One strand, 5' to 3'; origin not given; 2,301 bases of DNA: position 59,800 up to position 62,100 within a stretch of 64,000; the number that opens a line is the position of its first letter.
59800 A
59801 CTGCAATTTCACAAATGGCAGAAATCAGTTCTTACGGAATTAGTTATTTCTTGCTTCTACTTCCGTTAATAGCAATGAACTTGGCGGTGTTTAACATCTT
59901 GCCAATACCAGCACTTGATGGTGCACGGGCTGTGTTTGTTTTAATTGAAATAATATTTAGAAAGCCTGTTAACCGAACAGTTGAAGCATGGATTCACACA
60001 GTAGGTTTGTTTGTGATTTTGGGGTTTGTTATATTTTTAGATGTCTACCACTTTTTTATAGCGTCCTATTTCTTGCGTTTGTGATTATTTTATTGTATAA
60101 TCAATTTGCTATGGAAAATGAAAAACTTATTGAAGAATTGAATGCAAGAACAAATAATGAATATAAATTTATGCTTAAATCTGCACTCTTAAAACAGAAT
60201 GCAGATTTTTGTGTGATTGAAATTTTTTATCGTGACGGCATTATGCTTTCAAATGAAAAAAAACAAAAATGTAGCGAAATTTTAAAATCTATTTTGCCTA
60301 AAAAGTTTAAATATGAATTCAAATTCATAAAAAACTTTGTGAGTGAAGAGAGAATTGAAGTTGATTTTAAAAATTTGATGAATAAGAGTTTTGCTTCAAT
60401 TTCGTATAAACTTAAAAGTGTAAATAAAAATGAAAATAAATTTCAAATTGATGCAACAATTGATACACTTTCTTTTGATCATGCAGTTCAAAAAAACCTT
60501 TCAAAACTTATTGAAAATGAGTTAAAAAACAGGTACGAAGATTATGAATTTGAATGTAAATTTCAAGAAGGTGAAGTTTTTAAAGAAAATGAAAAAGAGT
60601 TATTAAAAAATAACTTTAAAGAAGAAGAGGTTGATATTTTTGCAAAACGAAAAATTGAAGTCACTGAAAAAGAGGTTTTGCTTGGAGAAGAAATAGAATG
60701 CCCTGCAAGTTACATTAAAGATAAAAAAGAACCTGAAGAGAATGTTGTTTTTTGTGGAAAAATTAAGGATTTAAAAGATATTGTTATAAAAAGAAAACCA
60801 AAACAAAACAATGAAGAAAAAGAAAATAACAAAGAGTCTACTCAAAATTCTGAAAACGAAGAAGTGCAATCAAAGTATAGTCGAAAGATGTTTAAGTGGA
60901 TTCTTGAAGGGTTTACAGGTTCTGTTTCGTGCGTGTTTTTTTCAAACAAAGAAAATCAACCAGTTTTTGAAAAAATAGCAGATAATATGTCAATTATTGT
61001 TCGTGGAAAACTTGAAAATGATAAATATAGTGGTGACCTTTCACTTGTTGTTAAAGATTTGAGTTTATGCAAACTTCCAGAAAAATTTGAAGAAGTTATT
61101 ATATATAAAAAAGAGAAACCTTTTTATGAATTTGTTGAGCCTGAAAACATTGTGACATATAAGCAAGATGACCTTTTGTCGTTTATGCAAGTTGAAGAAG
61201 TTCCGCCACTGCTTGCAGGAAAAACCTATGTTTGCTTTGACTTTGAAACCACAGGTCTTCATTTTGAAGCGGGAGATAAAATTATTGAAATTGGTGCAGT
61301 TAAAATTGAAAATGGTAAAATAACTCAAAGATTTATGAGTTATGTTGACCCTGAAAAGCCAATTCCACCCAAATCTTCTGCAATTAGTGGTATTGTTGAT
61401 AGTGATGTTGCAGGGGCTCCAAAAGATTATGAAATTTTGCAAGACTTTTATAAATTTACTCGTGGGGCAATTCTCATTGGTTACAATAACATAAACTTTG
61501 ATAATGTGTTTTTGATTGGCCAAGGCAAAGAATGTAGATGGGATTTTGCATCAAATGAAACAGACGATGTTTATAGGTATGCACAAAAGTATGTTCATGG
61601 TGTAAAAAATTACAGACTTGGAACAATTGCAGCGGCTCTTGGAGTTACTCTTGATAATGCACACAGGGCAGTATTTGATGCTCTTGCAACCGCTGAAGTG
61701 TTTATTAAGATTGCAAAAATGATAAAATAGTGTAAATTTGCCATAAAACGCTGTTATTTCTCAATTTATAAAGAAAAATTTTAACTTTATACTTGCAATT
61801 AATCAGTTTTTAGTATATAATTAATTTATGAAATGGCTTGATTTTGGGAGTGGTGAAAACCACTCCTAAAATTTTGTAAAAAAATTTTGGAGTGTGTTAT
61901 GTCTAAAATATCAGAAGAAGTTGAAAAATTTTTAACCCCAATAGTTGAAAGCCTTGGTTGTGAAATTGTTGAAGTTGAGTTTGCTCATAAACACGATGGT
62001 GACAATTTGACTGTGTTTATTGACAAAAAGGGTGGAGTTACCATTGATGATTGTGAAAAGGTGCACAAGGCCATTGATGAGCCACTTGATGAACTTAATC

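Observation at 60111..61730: PolC-derived N-terminal/OB/exonuclease protein at the polC position, lacking PHP and polymerase domains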

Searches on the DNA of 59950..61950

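Call 71: search_rna_families(source=window, start=59950, end=61950, threshold=evalue, max_evalue=1)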
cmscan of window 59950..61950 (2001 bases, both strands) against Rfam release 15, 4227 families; matches with E-value up to 1: 0.
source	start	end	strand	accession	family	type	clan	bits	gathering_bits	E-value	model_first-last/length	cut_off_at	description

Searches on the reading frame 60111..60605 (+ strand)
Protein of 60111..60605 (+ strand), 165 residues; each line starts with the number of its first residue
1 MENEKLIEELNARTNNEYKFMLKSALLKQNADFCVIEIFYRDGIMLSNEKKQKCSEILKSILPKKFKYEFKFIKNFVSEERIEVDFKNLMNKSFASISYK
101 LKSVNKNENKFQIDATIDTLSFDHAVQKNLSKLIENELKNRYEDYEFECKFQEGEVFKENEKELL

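Call 82: predict_structure(alignment_id=A5)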
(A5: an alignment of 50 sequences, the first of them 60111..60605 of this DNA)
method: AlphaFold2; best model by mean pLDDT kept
length: 165 residues; sequences in the alignment: 50
mean_pLDDT: 87.7   pTM: 0.60
mean pLDDT of the five models: 87.7, 85.6, 85.2, 84.8, 82.7
residues with pLDDT >= 90: 98; 70-90: 53; 50-70: 7; < 50: 7
segments of 3 or more residues with pLDDT < 50: 160-165
pLDDT, mean of each block of 10 residues (from residue 1): 75 90 87 90 86 94 91 86 93 90 93 95 92 94 91 78 43
secondary structure, 60 per line:
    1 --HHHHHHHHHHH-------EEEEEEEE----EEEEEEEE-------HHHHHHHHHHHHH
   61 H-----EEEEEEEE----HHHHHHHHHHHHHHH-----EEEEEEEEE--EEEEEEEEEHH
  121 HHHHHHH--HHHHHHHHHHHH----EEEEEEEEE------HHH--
elements in order: H3-13 E21-28 E33-40 H48-61 E67-74 H79-93 E99-107 E110-118 H119-127 H130-141 E146-154

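Call 84: fold_search(model_id=the predicted structure, library=pdb)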
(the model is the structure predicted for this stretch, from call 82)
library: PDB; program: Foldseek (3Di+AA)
matches with E <= 10: 757; with E <= 0.001: 1
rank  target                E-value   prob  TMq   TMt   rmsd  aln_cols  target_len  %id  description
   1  9f9u                  7.4e-04  0.99  0.32  0.31  13.6       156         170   15  Crystal structure of Saccharolobus solfataricus NusA2 (released 2024-10-02)
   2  2cxc                  1.4e-03  0.97  0.30  0.34  13.6       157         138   12  Crystal structure of archaeal transcription termination factor NusA (released 2005-12-28)
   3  8a3w_SI               5.5e-03  0.82  0.28  0.25  17.5       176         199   11  CRYO-EM STRUCTURE OF LEISHMANIA MAJOR 80S RIBOSOME : WILD TYPE (released 2023-12-20)
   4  3gr0_D                9.2e-03  0.98  0.41  0.38   7.5       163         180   11  Periplasmic domain of the T3SS inner membrane protein PrgH from S.typhimurium (fragment 170-362) (released 2009-05-19)
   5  8rjx_MODEL_1_A        9.2e-03  0.57  0.24  0.24  16.8       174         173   11  Solution structure of osmoregulator OsmY from E. coli. (released 2024-07-03)
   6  9fjl                  9.8e-03  0.91  0.32  0.31  13.2       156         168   12  Sulfolobus acidocaldarius NusA2 structure (released 2024-09-11)
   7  6az1_I                1.0e-02  0.84  0.31  0.26  17.6       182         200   11  Cryo-EM structure of the small subunit of Leishmania ribosome bound to paromomycin (released 2017-12-06)
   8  3gr0_A                2.0e-02  0.95  0.40  0.37   7.6       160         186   11  Periplasmic domain of the T3SS inner membrane protein PrgH from S.typhimurium (fragment 170-362) (released 2009-05-19)
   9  4g1i_B                2.0e-02  0.94  0.40  0.35   7.5       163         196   10  Structure of the PrgH periplasmic domain (released 2013-05-08)
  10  8ova_A4               2.0e-02  0.69  0.32  0.27  17.4       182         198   13  CRYO-EM STRUCTURE OF TRYPANOSOMA BRUCEI PROCYCLIC FORM 80S RIBOSOME : PARENTAL STRAIN (released 2023-11-29)
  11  4bts_A3               2.1e-02  0.60  0.31  0.27  18.0       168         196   14  THE CRYSTAL STRUCTURE OF THE EUKARYOTIC 40S RIBOSOMAL SUBUNIT IN COMPLEX WITH EIF1 AND EIF1A (released 2013-07-17)
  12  4g1i_A                2.4e-02  0.94  0.41  0.37   7.2       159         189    9  Structure of the PrgH periplasmic domain (released 2013-05-08)
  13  3j1x_A                2.4e-02  0.90  0.38  0.35   7.4       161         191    8  A refined model of the prototypical Salmonella typhimurium T3SS basal body reveals the molecular basis for its assembl (released 2013-05-22)
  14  5t2a_4                2.6e-02  0.63  0.31  0.26  17.5       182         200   11  CryoEM structure of the Leishmania donovani 80S ribosome at 2.9 Angstrom resolution (released 2017-01-25)
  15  5tcp_1                2.8e-02  0.91  0.40  0.36   7.2       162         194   10  Near-atomic resolution cryo-EM structure of the periplasmic domains of PrgH and PrgK (released 2016-12-21)
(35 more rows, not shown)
